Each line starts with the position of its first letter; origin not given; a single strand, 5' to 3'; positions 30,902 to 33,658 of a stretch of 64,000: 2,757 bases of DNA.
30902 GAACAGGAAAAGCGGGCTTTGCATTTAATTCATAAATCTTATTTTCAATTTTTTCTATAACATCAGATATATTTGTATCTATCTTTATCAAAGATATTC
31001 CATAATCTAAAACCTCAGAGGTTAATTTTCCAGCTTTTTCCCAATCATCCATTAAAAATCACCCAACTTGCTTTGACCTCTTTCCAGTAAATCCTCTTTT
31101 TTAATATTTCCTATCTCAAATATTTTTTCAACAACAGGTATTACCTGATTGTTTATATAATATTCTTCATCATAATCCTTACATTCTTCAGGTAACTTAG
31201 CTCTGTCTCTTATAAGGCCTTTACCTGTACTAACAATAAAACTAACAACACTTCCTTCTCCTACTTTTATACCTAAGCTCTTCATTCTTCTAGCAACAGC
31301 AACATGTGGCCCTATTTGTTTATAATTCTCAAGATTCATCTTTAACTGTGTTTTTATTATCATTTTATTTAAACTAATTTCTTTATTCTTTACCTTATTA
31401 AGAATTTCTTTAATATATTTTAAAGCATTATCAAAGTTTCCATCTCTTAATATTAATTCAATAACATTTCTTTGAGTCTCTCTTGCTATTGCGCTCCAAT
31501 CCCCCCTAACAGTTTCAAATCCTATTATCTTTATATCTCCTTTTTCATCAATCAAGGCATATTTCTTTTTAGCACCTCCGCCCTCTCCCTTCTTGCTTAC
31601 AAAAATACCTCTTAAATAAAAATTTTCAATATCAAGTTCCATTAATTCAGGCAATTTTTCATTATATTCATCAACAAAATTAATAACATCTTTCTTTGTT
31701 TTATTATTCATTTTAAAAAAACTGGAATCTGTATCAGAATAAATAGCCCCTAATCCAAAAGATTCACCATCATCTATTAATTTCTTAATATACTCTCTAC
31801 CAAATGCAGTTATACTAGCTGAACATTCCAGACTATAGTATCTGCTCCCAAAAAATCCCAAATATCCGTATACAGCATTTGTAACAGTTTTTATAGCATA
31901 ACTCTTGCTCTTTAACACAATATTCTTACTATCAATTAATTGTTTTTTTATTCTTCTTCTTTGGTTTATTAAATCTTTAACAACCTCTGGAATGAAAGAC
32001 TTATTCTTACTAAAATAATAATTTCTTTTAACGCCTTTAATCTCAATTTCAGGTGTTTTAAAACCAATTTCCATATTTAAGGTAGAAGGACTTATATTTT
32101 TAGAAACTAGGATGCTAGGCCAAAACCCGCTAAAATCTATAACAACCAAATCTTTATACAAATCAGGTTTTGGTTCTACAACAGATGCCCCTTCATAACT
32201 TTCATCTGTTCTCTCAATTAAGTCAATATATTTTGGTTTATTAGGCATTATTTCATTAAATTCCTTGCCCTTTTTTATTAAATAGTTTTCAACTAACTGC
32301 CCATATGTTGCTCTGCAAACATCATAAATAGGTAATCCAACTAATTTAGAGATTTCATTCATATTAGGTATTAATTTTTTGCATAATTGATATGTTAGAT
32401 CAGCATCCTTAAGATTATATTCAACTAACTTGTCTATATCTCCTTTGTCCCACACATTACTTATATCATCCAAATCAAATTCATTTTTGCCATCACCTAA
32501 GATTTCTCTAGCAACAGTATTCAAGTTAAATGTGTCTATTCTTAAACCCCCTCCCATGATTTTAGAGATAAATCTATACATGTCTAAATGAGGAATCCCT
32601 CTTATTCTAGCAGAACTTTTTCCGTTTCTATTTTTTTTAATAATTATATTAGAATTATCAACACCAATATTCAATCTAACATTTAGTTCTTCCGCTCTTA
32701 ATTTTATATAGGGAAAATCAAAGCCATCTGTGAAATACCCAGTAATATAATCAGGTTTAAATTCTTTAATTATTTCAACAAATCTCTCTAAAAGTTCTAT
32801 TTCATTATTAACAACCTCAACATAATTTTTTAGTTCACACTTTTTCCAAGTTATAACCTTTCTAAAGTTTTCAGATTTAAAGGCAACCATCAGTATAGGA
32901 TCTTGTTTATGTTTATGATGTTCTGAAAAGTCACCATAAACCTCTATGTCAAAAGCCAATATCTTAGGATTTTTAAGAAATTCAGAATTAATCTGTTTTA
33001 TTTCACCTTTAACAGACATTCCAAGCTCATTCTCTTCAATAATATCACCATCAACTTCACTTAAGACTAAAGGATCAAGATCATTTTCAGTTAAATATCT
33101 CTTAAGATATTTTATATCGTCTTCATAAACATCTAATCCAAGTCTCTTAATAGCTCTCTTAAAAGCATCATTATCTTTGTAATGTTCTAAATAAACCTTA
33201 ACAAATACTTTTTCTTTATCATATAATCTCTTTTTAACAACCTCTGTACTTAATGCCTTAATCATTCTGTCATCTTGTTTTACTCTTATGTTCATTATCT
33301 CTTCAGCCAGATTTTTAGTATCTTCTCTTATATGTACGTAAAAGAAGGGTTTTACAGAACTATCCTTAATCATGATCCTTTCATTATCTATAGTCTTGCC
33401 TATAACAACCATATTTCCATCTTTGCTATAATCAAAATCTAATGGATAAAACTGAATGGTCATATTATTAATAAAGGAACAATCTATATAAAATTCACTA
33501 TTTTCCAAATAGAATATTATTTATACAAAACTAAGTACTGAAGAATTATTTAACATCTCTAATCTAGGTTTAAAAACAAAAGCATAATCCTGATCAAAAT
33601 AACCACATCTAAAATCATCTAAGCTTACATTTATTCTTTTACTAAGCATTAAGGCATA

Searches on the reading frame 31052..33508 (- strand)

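Call 25: search_protein_families(library=pfam, proteins=[window:31052-33508:-], max_evalue=0.0001)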
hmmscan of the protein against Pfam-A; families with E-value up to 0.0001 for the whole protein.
window:31052-33508:- (818 aa): 3 families
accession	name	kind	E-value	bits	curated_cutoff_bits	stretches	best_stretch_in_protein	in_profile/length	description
PF00136.26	DNA_pol_B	-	1e-56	193.1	23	1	403-798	12-451/453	DNA polymerase family B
PF03104.25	DNA_pol_B_exo1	-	3.1e-31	109.1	23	1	126-317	2-231/242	DNA polymerase family B, exonuclease domain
PF10108.15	DNA_pol_B_exo2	-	8.8e-11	42.3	24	1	193-375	2-169/213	Predicted 3'-5' exonuclease related to the exonuclease domain of PolB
